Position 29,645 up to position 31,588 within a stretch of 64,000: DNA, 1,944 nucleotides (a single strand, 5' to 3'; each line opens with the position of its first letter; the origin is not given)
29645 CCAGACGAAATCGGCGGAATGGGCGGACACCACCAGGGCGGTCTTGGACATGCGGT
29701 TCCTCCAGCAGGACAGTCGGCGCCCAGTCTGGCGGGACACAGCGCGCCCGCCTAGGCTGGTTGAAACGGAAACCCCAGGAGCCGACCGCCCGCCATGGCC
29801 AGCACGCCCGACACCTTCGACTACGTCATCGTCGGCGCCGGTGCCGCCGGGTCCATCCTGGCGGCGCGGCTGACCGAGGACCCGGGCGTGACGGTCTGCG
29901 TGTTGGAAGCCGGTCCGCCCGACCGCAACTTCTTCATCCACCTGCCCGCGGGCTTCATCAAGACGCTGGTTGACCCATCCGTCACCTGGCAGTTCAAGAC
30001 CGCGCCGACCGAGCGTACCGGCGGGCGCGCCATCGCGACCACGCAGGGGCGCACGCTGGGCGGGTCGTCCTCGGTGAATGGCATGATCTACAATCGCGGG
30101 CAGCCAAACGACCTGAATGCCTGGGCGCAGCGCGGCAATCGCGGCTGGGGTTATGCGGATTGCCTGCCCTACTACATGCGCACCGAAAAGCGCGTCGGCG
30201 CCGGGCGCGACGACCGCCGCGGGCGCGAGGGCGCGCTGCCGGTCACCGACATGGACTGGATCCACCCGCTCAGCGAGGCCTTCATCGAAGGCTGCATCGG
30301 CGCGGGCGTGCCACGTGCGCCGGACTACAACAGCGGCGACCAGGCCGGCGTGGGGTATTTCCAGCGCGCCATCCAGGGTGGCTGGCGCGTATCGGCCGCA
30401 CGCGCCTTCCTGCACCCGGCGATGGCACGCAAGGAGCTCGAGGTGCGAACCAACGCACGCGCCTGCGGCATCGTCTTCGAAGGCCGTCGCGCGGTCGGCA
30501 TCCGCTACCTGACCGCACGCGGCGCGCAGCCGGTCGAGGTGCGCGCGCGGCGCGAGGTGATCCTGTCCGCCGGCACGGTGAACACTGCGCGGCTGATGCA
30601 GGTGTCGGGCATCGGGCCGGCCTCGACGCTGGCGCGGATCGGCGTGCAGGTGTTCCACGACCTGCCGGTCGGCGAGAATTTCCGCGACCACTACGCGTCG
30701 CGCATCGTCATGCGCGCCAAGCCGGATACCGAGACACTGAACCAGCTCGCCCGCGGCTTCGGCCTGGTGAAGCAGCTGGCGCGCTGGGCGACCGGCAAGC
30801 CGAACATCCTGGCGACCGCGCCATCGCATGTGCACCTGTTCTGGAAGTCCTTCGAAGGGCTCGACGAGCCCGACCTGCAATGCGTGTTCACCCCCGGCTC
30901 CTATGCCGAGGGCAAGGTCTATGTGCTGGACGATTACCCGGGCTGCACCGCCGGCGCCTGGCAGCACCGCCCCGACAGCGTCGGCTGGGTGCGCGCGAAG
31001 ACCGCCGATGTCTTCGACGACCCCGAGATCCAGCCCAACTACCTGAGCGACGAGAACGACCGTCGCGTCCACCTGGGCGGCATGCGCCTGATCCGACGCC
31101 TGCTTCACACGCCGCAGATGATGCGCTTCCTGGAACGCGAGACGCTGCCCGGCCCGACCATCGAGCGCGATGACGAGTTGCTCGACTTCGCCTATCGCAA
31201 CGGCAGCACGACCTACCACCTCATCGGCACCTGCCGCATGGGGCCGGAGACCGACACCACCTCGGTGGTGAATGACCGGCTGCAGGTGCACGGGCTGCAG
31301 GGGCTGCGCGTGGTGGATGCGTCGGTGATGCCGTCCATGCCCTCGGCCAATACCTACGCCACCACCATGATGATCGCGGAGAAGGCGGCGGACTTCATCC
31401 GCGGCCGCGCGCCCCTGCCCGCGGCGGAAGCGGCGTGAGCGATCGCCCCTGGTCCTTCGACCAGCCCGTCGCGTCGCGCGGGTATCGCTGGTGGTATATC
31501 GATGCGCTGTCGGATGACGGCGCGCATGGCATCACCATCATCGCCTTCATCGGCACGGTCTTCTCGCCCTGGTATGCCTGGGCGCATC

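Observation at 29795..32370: GMC flavoprotein oxidoreductase translationally coupled (GTGA) to crtC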

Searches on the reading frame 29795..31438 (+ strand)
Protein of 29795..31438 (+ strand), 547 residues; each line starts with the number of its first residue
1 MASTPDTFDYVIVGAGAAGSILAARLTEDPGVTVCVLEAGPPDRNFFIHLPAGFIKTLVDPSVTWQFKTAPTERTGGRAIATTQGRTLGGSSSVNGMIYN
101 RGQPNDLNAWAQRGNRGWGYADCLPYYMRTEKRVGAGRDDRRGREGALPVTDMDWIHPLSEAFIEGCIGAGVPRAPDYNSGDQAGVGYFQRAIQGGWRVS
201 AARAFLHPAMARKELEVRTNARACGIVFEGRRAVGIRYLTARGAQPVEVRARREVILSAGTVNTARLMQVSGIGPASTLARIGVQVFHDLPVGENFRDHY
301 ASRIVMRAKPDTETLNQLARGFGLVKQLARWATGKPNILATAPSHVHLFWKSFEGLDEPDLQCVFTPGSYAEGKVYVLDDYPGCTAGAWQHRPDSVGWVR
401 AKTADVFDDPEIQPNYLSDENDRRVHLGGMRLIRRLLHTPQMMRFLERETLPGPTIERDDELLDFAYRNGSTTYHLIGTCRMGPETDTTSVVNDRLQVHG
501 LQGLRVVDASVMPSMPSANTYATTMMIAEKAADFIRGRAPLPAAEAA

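Call 10: search_protein_families(library=pfam, proteins=[window:29795-31438:+])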
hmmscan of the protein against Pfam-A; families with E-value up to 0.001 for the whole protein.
window:29795-31438:+ (547 aa): 6 families
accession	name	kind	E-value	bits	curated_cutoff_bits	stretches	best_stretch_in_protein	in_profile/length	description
PF00732.25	GMC_oxred_N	-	7.6e-46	157.1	23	1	8-300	1-217/218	GMC oxidoreductase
PF05199.19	GMC_oxred_C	-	1.9e-38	132.6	24.6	1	393-528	1-139/139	GMC oxidoreductase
PF00890.30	FAD_binding_2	-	6.6e-07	29.3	20.4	0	9-43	1-34/414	FAD binding domain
PF05834.18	Lycopene_cycl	-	2.1e-05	24.2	23.4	1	9-41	1-34/380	Lycopene cyclase protein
PF13450.12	NAD_binding_8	-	7.2e-05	23.4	21.9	1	12-41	1-29/68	NAD(P)-binding Rossmann-like domain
PF01266.30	DAO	-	0.0001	22.4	27.9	0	9-41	1-33/353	FAD dependent oxidoreductase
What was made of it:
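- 29795..31438 (+): GMC-family FAD oxidoreductase, 547 aa, choline-dehydrogenase-like, substrate unknown. It is a conserved chromosomal gene of the Roseomonas clade and not a carotenoid gene. Pfam PF00732 and PF05199 (call 10).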

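Call 11: search_protein_families(library=ncbifam, proteins=[window:29795-31438:+], max_evalue=0.01)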
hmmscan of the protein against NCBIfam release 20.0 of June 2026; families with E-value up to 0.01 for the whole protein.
window:29795-31438:+ (547 aa): 15 families
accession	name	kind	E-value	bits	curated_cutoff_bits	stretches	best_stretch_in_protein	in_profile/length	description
NF002550.0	PRK02106.1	subfamily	1e-150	503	605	1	6-545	4-543/563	choline dehydrogenase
TIGR01810.1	betA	equivalog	4.9e-129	431.4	732.1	1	9-541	1-532/532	choline dehydrogenase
TIGR03970.1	mycofact_MftG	equivalog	3.5e-90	303.3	387.45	2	9-310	2-302/487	mycofactocin dehydrogenase MftG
TIGR04542.1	GMC_mycofac_2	equivalog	3e-37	128.7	400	2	9-278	1-242/425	mycofactocin system GMC family oxidoreductase MftG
NF038210.1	GMC_mycofac_3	equivalog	2e-23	82.9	300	3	11-116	2-98/418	mycofactocin system GMC family oxidoreductase MftG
NF058674.1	CholsOxChoxAB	equivalog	1.5e-08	33.6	850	2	8-40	6-37/535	cholesterol oxidase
TIGR02462.1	pyranose_ox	equivalog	6.6e-05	22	544.9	1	473-535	482-543/548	pyranose oxidase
TIGR02032.1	GG-red-SF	subfamily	0.0005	19.8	158.8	1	8-39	1-31/297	geranylgeranyl reductase family protein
NF006144.0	PRK08294.1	subfamily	0.00058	18.2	560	1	3-39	28-64/637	phenol 2-monooxygenase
TIGR01790.1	carotene-cycl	subfamily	0.00099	18.3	209.5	1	9-42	1-33/387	lycopene cyclase family protein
NF004992.0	PRK06370.1-4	equivalog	0.0028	16.1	629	1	6-38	3-34/459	FAD-containing oxidoreductase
NF005882.1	PRK07843.1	equivalog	0.0031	16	788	0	206-268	208-268/547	3-oxosteroid 1-dehydrogenase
NF009478.0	PRK12844.1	equivalog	0.0033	15.8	789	0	209-268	219-276/559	3-ketosteroid-delta-1-dehydrogenase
TIGR00551.1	nadB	equivalog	0.0074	15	452.75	0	206-263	135-189/489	L-aspartate oxidase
TIGR01988.1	Ubi-OHases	subfamily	0.0098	14.8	224.65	0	9-43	1-35/387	ubiquinone biosynthesis hydroxylase, UbiH/UbiF/VisC/COQ6 family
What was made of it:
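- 29795..31438 (+): NCBIfam BetA models score below their cutoffs (503<605, 431<732; call 11).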

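Call 13: find_encoding_contigs(protein=window:29795-31435:+, flank=10000, max_places=6)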
Protein window:29795-31435:+ (547 aa): 2 contigs read that carry it; 1 place shown.
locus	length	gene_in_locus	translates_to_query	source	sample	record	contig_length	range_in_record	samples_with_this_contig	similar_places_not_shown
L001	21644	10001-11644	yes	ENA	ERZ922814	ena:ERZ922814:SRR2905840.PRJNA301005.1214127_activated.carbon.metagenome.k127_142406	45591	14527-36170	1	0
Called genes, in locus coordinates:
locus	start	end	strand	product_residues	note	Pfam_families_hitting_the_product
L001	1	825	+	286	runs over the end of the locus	-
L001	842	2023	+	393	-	PF01546:Peptidase_M20, PF07687:M20_dimer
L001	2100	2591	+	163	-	-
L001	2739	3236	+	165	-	PF00190:Cupin_1, PF07883:Cupin_2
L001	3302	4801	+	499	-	PF00496:SBP_bac_5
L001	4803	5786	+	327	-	PF08240:ADH_N, PF00107:ADH_zinc_N, PF13602:ADH_zinc_N_2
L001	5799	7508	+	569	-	PF07969:Amidohydro_3, PF01979:Amidohydro_1 (weak)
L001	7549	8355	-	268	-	-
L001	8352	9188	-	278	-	PF12146:Hydrolase_4, PF00561:Abhydrolase_1, PF12697:Abhydrolase_6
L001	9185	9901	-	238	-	PF02585:PIG-L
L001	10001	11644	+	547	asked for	PF00732:GMC_oxred_N, PF00890:FAD_binding_2 (faint), PF05834:Lycopene_cycl (faint), PF05199:GMC_oxred_C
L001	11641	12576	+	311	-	PF27123:CrtC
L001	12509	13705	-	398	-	PF02655:ATP-grasp_3 (weak)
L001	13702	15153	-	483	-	PF00067:p450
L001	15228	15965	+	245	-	-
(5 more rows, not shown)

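Call 14: find_homologous_proteins(query=window:29795-31435:+, max_evalue=1e-50)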
Query window:29795-31435:+ (547 aa): 7869 proteins with E <= 1e-50 among 8000 candidates; the best 120 are listed.
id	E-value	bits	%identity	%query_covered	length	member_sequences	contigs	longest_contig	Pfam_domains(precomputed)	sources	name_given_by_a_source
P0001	0.0e+0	1185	92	100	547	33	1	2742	PF00890.31,PF05199.20,PF00732.26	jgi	jgi:choline dehydrogenase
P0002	0.0e+0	1136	89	99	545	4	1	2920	PF01266.31,PF00890.31,PF05199.20,PF00732.26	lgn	-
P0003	0.0e+0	1126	87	99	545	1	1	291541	PF00890.31,PF05199.20,PF00732.26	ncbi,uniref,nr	ncbi:GMC family oxidoreductase N-terminal domain-containing protein [Roseomonas sp. PWR1]|uniref:GMC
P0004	0.0e+0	1125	88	99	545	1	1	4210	PF01266.31,PF00890.31,PF05199.20,PF00732.26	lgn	-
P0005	0.0e+0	1124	88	99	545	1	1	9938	PF00890.31,PF05199.20,PF00732.26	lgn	-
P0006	0.0e+0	1122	88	99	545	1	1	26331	PF00890.31,PF05199.20,PF00732.26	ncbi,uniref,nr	ncbi:GMC family oxidoreductase [Neoroseomonas rubea]|uniref:GMC family oxidoreductase n=1 Tax=Neoros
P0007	0.0e+0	1122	87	99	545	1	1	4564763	PF00890.31,PF05199.20,PF00732.26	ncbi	-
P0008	0.0e+0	1122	89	99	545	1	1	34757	PF00890.31,PF05199.20,PF00732.26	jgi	jgi:choline dehydrogenase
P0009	0.0e+0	1121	88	99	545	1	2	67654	PF00890.31,PF05199.20,PF00732.26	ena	-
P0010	0.0e+0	1120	88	99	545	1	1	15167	PF00890.31,PF05199.20,PF00732.26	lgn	-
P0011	0.0e+0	1116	88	99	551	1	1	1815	PF00890.31,PF05199.20,PF00732.26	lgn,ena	-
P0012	0.0e+0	1116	88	99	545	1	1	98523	PF01266.31,PF00890.31,PF05199.20,PF00732.26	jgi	-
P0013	0.0e+0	1114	88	99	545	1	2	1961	PF00890.31,PF05199.20,PF00732.26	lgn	-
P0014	0.0e+0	1112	88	99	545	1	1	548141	PF00890.31,PF05199.20,PF00732.26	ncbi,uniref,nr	ncbi:GMC family oxidoreductase [Roseomonas sp. HF4]|uniref:GMC family oxidoreductase n=1 Tax=Roseomo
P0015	0.0e+0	1098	86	99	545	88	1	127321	PF00890.31,PF05199.20,PF00732.26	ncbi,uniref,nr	ncbi:choline dehydrogenase [Roseomonas eburnea]|uniref:Choline dehydrogenase n=1 Tax=Neoroseomonas e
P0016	0.0e+0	1097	86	100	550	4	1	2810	PF00890.31,PF05199.20,PF00732.26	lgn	-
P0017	7.4e-292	987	77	98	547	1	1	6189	PF01266.31,PF00890.31,PF05199.20,PF00732.26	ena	-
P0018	6.5e-291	984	78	99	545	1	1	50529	PF00890.31,PF05199.20,PF00732.26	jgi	jgi:choline dehydrogenase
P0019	1.2e-290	983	77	99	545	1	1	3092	PF00890.31,PF05199.20,PF00732.26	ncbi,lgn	-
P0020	1.3e-290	983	77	98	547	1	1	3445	PF00890.31,PF05199.20,PF00732.26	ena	-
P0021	1.6e-290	983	79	97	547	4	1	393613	PF00890.31,PF05199.20,PF00732.26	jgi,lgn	jgi:choline dehydrogenase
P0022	3.9e-290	981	77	99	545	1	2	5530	PF00890.31,PF05199.20,PF00732.26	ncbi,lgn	-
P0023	4.3e-290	981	77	98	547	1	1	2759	PF01266.31,PF00890.31,PF05199.20,PF00732.26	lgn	-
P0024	2.5e-289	979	77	99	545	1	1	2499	PF00890.31,PF05199.20,PF00732.26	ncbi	-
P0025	2.8e-289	979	79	97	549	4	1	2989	PF00890.31,PF05199.20,PF00732.26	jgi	jgi:choline dehydrogenase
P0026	8.9e-289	977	77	99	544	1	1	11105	PF00890.31,PF05199.20,PF00732.26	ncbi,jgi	jgi:choline dehydrogenase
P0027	1.4e-288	976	78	98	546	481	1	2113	PF00890.31,PF05199.20,PF00732.26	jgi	jgi:choline dehydrogenase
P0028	4.7e-288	975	76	97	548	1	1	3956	PF00890.31,PF05199.20,PF00732.26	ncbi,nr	ncbi:MAG: GMC family oxidoreductase N-terminal domain-containing protein [Acetobacteraceae bacterium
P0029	9.3e-288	974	78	97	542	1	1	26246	PF00890.31,PF05199.20,PF00732.26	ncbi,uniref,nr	ncbi:GMC family oxidoreductase [Falsiroseomonas oryzae]|uniref:GMC family oxidoreductase n=1 Tax=Fal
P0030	9.3e-288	974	77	100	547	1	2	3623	PF01266.31,PF00890.31,PF05199.20,PF00732.26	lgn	-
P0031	9.5e-288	973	77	97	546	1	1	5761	PF00890.31,PF05199.20,PF00732.26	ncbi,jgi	jgi:choline dehydrogenase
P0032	1.0e-287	973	76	99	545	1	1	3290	PF13450.13,PF00890.31,PF05199.20,PF00732.26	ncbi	-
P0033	2.0e-287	972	78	98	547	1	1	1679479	PF00890.31,PF05199.20,PF00732.26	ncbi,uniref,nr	ncbi:GMC family oxidoreductase [Roseomonas sp. AR75]|uniref:GMC family oxidoreductase n=1 Tax=Roseom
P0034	2.2e-287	972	78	99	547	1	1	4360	PF05199.20,PF00732.26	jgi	jgi:choline dehydrogenase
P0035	2.4e-287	972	77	97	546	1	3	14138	PF00890.31,PF05199.20,PF00732.26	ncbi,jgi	jgi:choline dehydrogenase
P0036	3.9e-287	971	77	100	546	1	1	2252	PF05199.20,PF00732.26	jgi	jgi:choline dehydrogenase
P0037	6.4e-287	971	78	99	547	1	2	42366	PF00890.31,PF05199.20,PF00732.26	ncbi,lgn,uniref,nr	ncbi:GMC family oxidoreductase [Paracraurococcus ruber]|uniref:Choline dehydrogenase n=1 Tax=Paracra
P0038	6.4e-287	971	78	100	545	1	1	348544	PF00890.31,PF05199.20,PF00732.26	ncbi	-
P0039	6.5e-287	971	77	99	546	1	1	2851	PF00890.31,PF05199.20,PF00732.26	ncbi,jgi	jgi:choline dehydrogenase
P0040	7.6e-287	971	78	98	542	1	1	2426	PF05199.20,PF00732.26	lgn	-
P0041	9.8e-287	970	77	100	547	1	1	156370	PF00890.31,PF05199.20,PF00732.26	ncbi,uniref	ncbi:GMC family oxidoreductase [Falsiroseomonas sp. CW058]|uniref:GMC family oxidoreductase n=1 Tax=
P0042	1.0e-286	970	77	99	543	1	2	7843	PF00890.31,PF05199.20,PF00732.26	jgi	jgi:choline dehydrogenase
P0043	1.0e-286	970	77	99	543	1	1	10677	PF00890.31,PF05199.20,PF00732.26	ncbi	-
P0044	1.9e-286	969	78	98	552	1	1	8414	PF00890.31,PF05199.20,PF00732.26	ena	-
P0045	2.0e-286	969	77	97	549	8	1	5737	PF00890.31,PF05199.20,PF00732.26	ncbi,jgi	jgi:choline dehydrogenase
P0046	3.5e-286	968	77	99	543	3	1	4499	PF00890.31,PF05199.20,PF00732.26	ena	-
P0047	3.8e-286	968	78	97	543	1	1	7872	PF00890.31,PF05199.20,PF00732.26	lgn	-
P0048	4.0e-286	968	78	97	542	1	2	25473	PF00890.31,PF05199.20,PF00732.26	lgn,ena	-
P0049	5.4e-286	968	78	97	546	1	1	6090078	PF00890.31,PF05199.20,PF00732.26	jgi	jgi:choline dehydrogenase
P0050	6.5e-286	967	78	98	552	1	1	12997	PF00890.31,PF05199.20,PF00732.26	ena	-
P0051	9.7e-286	967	77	97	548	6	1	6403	PF00890.31,PF05199.20,PF00732.26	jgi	jgi:choline dehydrogenase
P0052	1.2e-285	967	78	99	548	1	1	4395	PF00890.31,PF05199.20,PF00732.26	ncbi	-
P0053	1.2e-285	967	78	97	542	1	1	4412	PF00890.31,PF05199.20,PF00732.26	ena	-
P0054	1.3e-285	966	77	99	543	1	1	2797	PF00890.31,PF05199.20,PF00732.26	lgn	-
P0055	1.7e-285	966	78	97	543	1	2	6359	PF00890.31,PF05199.20,PF00732.26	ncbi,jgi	jgi:choline dehydrogenase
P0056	2.0e-285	966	78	98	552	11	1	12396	PF00890.31,PF05199.20,PF00732.26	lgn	-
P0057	2.1e-285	966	77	99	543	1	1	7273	PF00890.31,PF05199.20,PF00732.26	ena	-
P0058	3.3e-285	965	79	97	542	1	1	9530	PF00890.31,PF05199.20,PF00732.26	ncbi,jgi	jgi:choline dehydrogenase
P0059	3.7e-285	965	76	99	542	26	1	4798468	PF00890.31,PF05199.20,PF00732.26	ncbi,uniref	ncbi:GMC family oxidoreductase [Sediminicoccus sp. BL-A-41-H5]|uniref:GMC family oxidoreductase n=1 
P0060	4.0e-285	965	77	97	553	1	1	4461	PF00890.31,PF05199.20,PF00732.26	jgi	jgi:choline dehydrogenase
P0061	4.0e-285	965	78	98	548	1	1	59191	PF00890.31,PF05199.20,PF00732.26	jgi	jgi:choline dehydrogenase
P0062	4.1e-285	965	78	97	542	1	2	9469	PF00890.31,PF05199.20,PF00732.26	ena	-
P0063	5.1e-285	964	78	97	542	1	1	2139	PF00890.31,PF05199.20,PF00732.26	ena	-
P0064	5.1e-285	964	78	97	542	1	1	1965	PF00890.31,PF05199.20,PF00732.26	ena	-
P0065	5.7e-285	964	78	97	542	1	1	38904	PF00890.31,PF05199.20,PF00732.26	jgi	jgi:choline dehydrogenase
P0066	7.9e-285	964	77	98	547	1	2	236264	PF00890.31,PF05199.20,PF00732.26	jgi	jgi:choline dehydrogenase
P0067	8.9e-285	964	76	99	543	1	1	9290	PF00890.31,PF05199.20,PF00732.26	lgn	-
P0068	9.2e-285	964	78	97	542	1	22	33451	PF00890.31,PF05199.20,PF00732.26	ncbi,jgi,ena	jgi:choline dehydrogenase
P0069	9.3e-285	964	78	97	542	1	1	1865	PF00890.31,PF05199.20,PF00732.26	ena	-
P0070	1.0e-284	964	78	97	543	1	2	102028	PF00890.31,PF05199.20,PF00732.26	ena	-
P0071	1.1e-284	963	76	99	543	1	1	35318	PF00890.31,PF05199.20,PF00732.26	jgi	jgi:choline dehydrogenase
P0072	1.2e-284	963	78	97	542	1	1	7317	PF00890.31,PF05199.20,PF00732.26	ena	-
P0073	1.3e-284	963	78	97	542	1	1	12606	PF00890.31,PF05199.20,PF00732.26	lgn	-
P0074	1.6e-284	963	78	97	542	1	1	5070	PF00890.31,PF05199.20,PF00732.26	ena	-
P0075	1.6e-284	963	77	97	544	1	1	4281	PF00890.31,PF05199.20,PF00732.26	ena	-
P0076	1.7e-284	963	78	97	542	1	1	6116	PF00890.31,PF05199.20,PF00732.26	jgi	jgi:choline dehydrogenase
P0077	2.0e-284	963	76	99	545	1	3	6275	PF00890.31,PF05199.20,PF00732.26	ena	-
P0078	2.0e-284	963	78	97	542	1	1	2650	PF00890.31,PF05199.20,PF00732.26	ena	-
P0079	2.1e-284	962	78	97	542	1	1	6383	PF00890.31,PF05199.20,PF00732.26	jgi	-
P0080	2.8e-284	962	78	97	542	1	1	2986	PF00890.31,PF05199.20,PF00732.26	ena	-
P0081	2.9e-284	962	76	99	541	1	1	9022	PF00890.31,PF05199.20,PF00732.26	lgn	-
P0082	3.5e-284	962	78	97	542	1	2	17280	PF00890.31,PF05199.20,PF00732.26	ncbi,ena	-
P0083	3.5e-284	962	77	97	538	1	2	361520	PF00890.31,PF05199.20,PF00732.26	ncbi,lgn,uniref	ncbi:GMC family oxidoreductase [Falsiroseomonas sp.]|uniref:GMC family oxidoreductase n=1 Tax=Falsir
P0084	3.6e-284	962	78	97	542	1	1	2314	PF00890.31,PF05199.20,PF00732.26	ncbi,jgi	jgi:choline dehydrogenase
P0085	4.1e-284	962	76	99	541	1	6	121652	PF05834.19,PF05199.20,PF00732.26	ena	-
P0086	4.3e-284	961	78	97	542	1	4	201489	PF00890.31,PF05199.20,PF00732.26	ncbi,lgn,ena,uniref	ncbi:GMC family oxidoreductase [Falsiroseomonas sp.]|uniref:GMC family oxidoreductase n=1 Tax=Falsir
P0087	4.8e-284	961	76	97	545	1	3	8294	PF01266.31,PF00890.31,PF05199.20,PF00732.26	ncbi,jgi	jgi:choline dehydrogenase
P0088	4.8e-284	961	75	100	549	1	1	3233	PF13450.13,PF00890.31,PF05834.19,PF05199.20,PF00732.26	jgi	jgi:choline dehydrogenase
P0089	5.1e-284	961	76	100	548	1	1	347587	PF00890.31,PF05199.20,PF00732.26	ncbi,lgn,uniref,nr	ncbi:GMC family oxidoreductase [Paracraurococcus lichenis]|uniref:GMC family oxidoreductase N-termin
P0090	5.4e-284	961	76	98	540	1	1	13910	PF05199.20,PF00732.26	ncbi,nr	ncbi:MAG: choline dehydrogenase [Rubritepida sp.]|nr:choline dehydrogenase [Rubritepida sp.]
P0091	5.6e-284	961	77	99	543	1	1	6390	PF00890.31,PF05199.20,PF00732.26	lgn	-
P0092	6.9e-284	961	76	99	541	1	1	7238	PF00890.31,PF05199.20,PF00732.26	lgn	-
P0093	7.4e-284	961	77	99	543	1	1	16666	PF00890.31,PF05199.20,PF00732.26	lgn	-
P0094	8.4e-284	960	78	97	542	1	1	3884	PF00890.31,PF05199.20,PF00732.26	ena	-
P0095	8.8e-284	960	77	99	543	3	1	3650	PF00890.31,PF05199.20,PF00732.26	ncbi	-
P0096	9.8e-284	960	76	98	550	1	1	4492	PF00890.31,PF05199.20,PF00732.26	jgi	jgi:choline dehydrogenase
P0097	1.0e-283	960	76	99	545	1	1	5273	PF00890.31,PF05199.20,PF00732.26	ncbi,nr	ncbi:MAG TPA: GMC family oxidoreductase N-terminal domain-containing protein [Acetobacteraceae bacte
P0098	1.1e-283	960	78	97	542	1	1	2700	PF00890.31,PF05199.20,PF00732.26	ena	-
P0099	1.1e-283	960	78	97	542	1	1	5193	PF00890.31,PF05199.20,PF00732.26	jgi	-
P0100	1.1e-283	960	77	97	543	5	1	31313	PF00890.31,PF05199.20,PF00732.26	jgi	jgi:choline dehydrogenase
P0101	1.2e-283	960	76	99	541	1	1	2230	PF05834.19,PF05199.20,PF00732.26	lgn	-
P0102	1.3e-283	960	78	99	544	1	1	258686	PF00890.31,PF05199.20,PF00732.26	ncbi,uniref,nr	ncbi:GMC family oxidoreductase N-terminal domain-containing protein [Belnapia sp. T18]|uniref:GMC fa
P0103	1.7e-283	959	76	99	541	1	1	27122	PF05834.19,PF05199.20,PF00732.26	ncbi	-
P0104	2.1e-283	959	78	97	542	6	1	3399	PF00890.31,PF05199.20,PF00732.26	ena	-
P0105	2.3e-283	959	76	99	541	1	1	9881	PF00890.31,PF05199.20,PF00732.26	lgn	-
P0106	2.4e-283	959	76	99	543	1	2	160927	PF00890.31,PF05199.20,PF00732.26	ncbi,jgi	ncbi:MAG: hypothetical protein RLZZ187_1728 [Pseudomonadota bacterium]|jgi:choline dehydrogenase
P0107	2.6e-283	959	76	99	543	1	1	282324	PF00890.31,PF05199.20,PF00732.26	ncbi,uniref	ncbi:GMC family oxidoreductase [Falsiroseomonas sp. HW251]|uniref:GMC family oxidoreductase n=1 Tax=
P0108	2.6e-283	959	76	99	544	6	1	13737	PF00890.31,PF05199.20,PF00732.26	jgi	-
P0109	2.7e-283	959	77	99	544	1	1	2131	PF05199.20,PF00732.26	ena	-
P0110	2.8e-283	959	77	100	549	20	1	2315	PF01266.31,PF13450.13,PF00890.31,PF05199.20,PF00732.26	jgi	jgi:choline dehydrogenase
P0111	3.1e-283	959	77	98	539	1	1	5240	PF13450.13,PF00890.31,PF05834.19,PF05199.20,PF00732.26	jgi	jgi:choline dehydrogenase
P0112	3.1e-283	959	77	99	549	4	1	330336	PF00890.31,PF05199.20,PF00732.26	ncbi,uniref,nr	ncbi:GMC family oxidoreductase [Roseicella aquatilis]|uniref:Choline dehydrogenase n=1 Tax=Roseicell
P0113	3.2e-283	959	77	98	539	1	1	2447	PF13450.13,PF00890.31,PF05199.20,PF00732.26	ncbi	ncbi:MAG TPA: GMC family oxidoreductase N-terminal domain-containing protein, partial [Acetobacterac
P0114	3.5e-283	958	77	99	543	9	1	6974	PF00890.31,PF05199.20,PF00732.26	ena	-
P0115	3.8e-283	958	76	98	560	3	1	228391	PF00890.31,PF05199.20,PF00732.26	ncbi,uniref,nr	ncbi:GMC family oxidoreductase [Crenalkalicoccus roseus]|uniref:GMC family oxidoreductase n=1 Tax=Cr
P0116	4.3e-283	958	77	100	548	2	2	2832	PF00890.31,PF05199.20,PF00732.26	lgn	-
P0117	4.7e-283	958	77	100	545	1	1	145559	PF00890.31,PF05834.19,PF05199.20,PF00732.26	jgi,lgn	-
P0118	4.8e-283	958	75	99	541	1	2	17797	PF05834.19,PF05199.20,PF00732.26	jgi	-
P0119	5.3e-283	958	78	99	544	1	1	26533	PF00890.31,PF05199.20,PF00732.26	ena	-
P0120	5.3e-283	958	76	97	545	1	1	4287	PF00890.31,PF05199.20,PF00732.26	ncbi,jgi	jgi:choline dehydrogenase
